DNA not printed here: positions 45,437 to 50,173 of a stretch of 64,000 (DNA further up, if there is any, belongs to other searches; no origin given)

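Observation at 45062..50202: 5.1 kb carrying a Type ISP-like R-M enzyme plus a repeat cluster is inserted between thiB and thiP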

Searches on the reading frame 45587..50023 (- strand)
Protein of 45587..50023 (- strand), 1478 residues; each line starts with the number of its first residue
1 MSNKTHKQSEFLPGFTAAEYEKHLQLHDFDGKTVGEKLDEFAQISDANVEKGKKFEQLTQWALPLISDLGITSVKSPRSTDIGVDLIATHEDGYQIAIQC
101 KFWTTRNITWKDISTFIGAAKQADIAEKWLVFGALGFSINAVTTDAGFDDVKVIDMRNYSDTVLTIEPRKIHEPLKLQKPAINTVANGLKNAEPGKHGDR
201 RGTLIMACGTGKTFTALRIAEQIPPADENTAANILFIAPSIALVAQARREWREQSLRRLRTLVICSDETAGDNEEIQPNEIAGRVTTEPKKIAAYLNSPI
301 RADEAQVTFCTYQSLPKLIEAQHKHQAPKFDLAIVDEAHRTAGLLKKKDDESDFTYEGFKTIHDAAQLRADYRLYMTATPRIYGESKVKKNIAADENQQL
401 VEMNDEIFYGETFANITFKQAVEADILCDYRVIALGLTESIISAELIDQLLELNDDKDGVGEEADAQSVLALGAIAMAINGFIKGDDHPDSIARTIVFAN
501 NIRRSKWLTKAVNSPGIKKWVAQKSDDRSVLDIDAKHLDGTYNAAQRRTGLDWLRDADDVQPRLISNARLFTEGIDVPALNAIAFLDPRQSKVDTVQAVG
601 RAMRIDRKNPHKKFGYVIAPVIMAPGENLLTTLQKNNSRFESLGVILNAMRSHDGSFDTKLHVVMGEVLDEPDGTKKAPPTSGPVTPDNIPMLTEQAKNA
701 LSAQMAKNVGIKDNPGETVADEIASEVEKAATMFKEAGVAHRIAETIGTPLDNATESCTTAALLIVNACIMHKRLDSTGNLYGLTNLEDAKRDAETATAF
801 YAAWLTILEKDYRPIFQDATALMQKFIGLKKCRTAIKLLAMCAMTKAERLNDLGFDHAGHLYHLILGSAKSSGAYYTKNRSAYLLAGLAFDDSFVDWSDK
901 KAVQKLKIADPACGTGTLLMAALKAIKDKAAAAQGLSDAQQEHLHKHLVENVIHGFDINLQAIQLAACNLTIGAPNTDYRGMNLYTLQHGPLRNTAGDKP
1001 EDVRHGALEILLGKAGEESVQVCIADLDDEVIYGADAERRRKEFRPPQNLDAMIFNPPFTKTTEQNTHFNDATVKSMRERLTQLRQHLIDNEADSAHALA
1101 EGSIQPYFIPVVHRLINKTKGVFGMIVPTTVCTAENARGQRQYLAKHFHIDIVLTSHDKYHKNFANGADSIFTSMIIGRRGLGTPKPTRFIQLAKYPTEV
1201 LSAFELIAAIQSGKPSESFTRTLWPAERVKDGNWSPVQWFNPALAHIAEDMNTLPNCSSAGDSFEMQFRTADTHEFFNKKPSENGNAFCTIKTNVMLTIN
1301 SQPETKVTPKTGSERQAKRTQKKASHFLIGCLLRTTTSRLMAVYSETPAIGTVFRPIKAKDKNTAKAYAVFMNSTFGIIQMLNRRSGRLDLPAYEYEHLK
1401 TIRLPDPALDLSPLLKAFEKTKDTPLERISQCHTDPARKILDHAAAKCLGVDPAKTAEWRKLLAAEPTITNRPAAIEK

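Call 3: search_protein_families(library=pfam, proteins=[window:45587-50023:-], max_evalue=0.01)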
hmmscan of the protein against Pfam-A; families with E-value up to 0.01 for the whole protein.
window:45587-50023:- (1478 aa): 11 families
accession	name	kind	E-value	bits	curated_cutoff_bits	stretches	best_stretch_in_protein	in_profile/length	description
PF04851.21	ResIII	-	4.4e-25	88.9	22.5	1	173-381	3-163/164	Type III restriction enzyme, res subunit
PF13156.12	Mrr_cat_2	-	1.3e-11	44.9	22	1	78-144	26-94/127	Restriction endonuclease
PF02384.22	N6_Mtase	-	2.4e-09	37.4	20.4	1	866-974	14-101/311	N-6 DNA Methylase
PF00271.37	Helicase_C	-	2.8e-08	34.4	23.5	1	493-605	16-109/110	Helicase conserved C-terminal domain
PF00270.35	DEAD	-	7.8e-08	32.7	26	1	204-347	19-133/167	DEAD/DEAH box helicase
PF07669.17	Eco57I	-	9.7e-07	29.5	25.3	1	952-1153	2-162/171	Eco57I restriction-modification methylase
PF01170.24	UPF0020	-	7.6e-05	22.9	22.3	1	905-970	29-96/197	RMKL-like, methyltransferase domain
PF00176.29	SNF2-rel_dom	-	0.00036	20.1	24.9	1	208-380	26-163/290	SNF2-related domain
PF09848.15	SLFN-g3_helicase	-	0.00064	19.5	24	1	208-354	10-101/354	Schlafen group 3, DNA/RNA helicase domain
PF20473.4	MmeI_Mtase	-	0.0012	18.5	27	1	901-975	16-87/259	MmeI, DNA-methyltransferase domain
PF13086.12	AAA_11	-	0.0026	18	27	0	303-339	191-223/257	AAA domain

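Call 9: search_solved_structures(query=window:45587-50023:-, max_evalue=0.001, show_alignments=1)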
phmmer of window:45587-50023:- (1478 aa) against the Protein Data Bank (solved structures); distinct sequences matched with E-value up to 0.001: 2.
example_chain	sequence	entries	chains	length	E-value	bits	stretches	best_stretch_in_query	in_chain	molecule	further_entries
4xqk_A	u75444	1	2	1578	6.5e-81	275.7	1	77-661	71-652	LlaBIII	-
5ffj_A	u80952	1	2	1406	3e-78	266.8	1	196-661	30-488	Endonuclease and methylase LlaGI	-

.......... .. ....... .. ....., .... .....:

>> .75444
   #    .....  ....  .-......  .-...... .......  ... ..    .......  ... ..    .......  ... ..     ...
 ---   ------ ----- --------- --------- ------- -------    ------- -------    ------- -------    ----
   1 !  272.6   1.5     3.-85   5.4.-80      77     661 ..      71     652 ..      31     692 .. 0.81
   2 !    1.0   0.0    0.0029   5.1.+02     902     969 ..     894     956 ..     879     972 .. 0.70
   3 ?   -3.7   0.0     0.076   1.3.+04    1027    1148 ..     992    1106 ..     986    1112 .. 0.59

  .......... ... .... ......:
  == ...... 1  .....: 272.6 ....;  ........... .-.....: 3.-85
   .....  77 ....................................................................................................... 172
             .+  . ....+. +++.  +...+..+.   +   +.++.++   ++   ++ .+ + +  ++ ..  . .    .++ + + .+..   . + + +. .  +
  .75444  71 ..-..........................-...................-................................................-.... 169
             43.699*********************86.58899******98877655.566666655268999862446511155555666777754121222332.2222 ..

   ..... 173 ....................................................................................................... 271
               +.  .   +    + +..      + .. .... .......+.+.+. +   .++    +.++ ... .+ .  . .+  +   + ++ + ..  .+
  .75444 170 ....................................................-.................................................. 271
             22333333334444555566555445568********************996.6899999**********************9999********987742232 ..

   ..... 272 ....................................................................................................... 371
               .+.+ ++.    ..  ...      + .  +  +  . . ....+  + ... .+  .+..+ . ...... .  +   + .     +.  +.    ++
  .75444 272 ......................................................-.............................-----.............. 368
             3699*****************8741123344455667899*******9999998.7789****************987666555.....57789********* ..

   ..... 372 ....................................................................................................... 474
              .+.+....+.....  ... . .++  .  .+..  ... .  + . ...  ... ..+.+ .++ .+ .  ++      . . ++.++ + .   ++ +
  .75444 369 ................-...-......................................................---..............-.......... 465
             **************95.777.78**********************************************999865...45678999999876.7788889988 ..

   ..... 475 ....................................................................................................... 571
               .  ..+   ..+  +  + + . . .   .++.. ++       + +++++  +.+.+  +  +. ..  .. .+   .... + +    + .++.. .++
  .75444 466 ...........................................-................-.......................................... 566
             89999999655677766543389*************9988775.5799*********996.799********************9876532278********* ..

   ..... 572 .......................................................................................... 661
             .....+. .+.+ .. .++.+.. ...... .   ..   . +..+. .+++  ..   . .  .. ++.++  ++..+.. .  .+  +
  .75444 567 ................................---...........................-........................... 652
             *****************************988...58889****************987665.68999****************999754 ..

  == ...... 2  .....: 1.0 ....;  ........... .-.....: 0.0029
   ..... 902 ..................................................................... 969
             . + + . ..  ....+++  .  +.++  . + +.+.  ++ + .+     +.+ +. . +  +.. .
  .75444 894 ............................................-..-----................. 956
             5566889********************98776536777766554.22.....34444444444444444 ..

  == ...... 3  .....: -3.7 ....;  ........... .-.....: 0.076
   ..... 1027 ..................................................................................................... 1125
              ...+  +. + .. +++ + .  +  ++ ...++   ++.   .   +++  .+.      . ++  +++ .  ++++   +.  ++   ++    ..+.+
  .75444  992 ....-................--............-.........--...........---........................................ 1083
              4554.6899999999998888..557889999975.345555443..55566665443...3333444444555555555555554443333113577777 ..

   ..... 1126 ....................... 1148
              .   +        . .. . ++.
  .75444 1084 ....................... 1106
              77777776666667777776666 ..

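Call 11: search_protein_families(library=ncbifam, proteins=[window:45587-50023:-], max_evalue=0.001)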
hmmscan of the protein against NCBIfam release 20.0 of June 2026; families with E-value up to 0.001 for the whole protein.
window:45587-50023:- (1478 aa): 12 families
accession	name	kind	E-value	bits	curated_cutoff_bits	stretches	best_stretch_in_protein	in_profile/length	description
NF046051.1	restrict_EcoAI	equivalog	2.7e-16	59.2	550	1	197-613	175-521/768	EcoAI/FtnUII family type I restriction enzme subunit R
TIGR04095.1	dnd_restrict_1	equivalog_domain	4.2e-12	45.8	600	1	199-628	24-401/451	DNA phosphorothioation system restriction enzyme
TIGR02987.1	met_A_Alw26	exception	5.7e-11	41.8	353.5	1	870-1152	1-221/523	Alw26I/Eco31I/Esp3I family type II restriction adenine-specific DNA-methyltransferase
NF008521.0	PRK11448.1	equivalog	1.2e-08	33.5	729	0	297-352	504-562/1123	type I restriction-modification system endonuclease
NF033455.1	BREX_6_MTaseX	exception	2.3e-07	28.7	900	1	901-974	325-400/1319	BREX-6 system adenine-specific DNA-methyltransferase PglX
NF033454.1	BREX_5_MTaseX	exception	9.5e-07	26.7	900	1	901-973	298-367/1404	BREX-5 system adenine-specific DNA-methyltransferase PglX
TIGR00348.1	hsdR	subfamily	2.1e-06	26.6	284.55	1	178-619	247-653/674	HsdR family type I site-specific deoxyribonuclease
NF047738.1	antiphage_MADS2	equivalog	8.8e-06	24.3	720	1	906-1179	333-565/654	methylation-associated defense system DNA methyltransferase MAD2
NF033452.1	BREX_1_MTaseX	exception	4.4e-05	21.5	500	1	899-983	308-388/1210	BREX-1 system adenine-specific DNA-methyltransferase PglX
NF010337.0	PRK13766.1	equivalog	7.4e-05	21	610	0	572-605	435-468/781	Hef nuclease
NF033451.1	BREX_2_MTaseX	equivalog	0.00019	19.3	400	1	902-999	221-314/1185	BREX-2 system adenine-specific DNA-methyltransferase PglX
NF041062.1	DpdE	equivalog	0.00028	19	500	0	307-381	233-298/1048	protein DpdE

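Call 19: find_homologous_proteins(query=window:45587-50023:-, max_evalue=1e-10)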
Query window:45587-50023:- (1478 aa): 7920 proteins with E <= 1e-10 among 8000 candidates; the best 120 are listed.
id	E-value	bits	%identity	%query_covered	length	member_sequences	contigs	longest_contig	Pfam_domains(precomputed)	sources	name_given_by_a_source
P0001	0.0e+0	3378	100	100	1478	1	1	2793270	PF13156.13,PF00270.36,PF02384.23,PF07669.18,PF00271.38,PF04851.22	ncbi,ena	-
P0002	0.0e+0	2005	62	99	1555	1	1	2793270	PF13156.13,PF00270.36,PF02384.23,PF07669.18,PF20473.5,PF00271.38,PF04471.19,PF04851.22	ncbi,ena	-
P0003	0.0e+0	1859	63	90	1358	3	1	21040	PF00270.36,PF02384.23,PF07669.18,PF00271.38,PF04851.22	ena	-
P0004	0.0e+0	1815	56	100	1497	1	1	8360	PF13156.13,PF00270.36,PF02384.23,PF07669.18,PF20473.5,PF00271.38,PF04471.19,PF04851.22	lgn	-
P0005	0.0e+0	1728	56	100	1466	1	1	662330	PF13156.13,PF02384.23,PF20473.5,PF00271.38,PF04471.19,PF04851.22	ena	-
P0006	0.0e+0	1708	55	100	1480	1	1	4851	PF13156.13,PF02384.23,PF07669.18,PF20473.5,PF00271.38,PF04471.19,PF04851.22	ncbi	-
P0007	0.0e+0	1684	53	100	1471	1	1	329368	PF13156.13,PF00270.36,PF02384.23,PF07669.18,PF01170.25,PF00271.38,PF04471.19,PF04851.22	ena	-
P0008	0.0e+0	1680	56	98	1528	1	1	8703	PF13156.13,PF00270.36,PF02384.23,PF07669.18,PF20473.5,PF00271.38,PF04471.19,PF04851.22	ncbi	-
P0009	0.0e+0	1626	53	99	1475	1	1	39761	PF13156.13,PF00270.36,PF00176.30,PF02384.23,PF07669.18,PF01170.25,PF20473.5,PF00271.38,PF04471.19,PF04851.22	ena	-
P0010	0.0e+0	1597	54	100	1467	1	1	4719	PF13156.13,PF02384.23,PF07669.18,PF01170.25,PF20473.5,PF00271.38,PF04471.19,PF04851.22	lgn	-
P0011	0.0e+0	1488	50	98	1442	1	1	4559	PF13156.13,PF02384.23,PF07669.18,PF01170.25,PF20473.5,PF18766.8,PF00271.38,PF04471.19,PF04851.22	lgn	-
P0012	0.0e+0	1454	50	98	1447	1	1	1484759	PF13156.13,PF02384.23,PF07669.18,PF01170.25,PF00271.38,PF04471.19,PF04851.22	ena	-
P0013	0.0e+0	1447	49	98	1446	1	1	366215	PF13156.13,PF02384.23,PF07669.18,PF00271.38,PF04471.19,PF04851.22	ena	-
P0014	0.0e+0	1431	49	98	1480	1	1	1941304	PF13156.13,PF02384.23,PF07669.18,PF00271.38,PF04471.19,PF04851.22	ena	-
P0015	0.0e+0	1426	48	98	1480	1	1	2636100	PF13156.13,PF00270.36,PF02384.23,PF07669.18,PF20473.5,PF00271.38,PF04471.19,PF04851.22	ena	-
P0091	6.9e-270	917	37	98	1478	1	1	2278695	PF13156.13,PF02384.23,PF00271.38,PF04471.19,PF04851.22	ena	-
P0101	1.0e-268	913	37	98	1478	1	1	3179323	PF13156.13,PF00270.36,PF02384.23,PF00271.38,PF04471.19,PF04851.22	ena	-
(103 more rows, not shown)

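Call 20: find_encoding_contigs(protein=P0001, flank=10000, max_places=4)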
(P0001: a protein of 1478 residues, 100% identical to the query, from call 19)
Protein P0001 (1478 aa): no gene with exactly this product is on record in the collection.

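Call 21: find_encoding_contigs(protein=P0002, flank=10000, max_places=4)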
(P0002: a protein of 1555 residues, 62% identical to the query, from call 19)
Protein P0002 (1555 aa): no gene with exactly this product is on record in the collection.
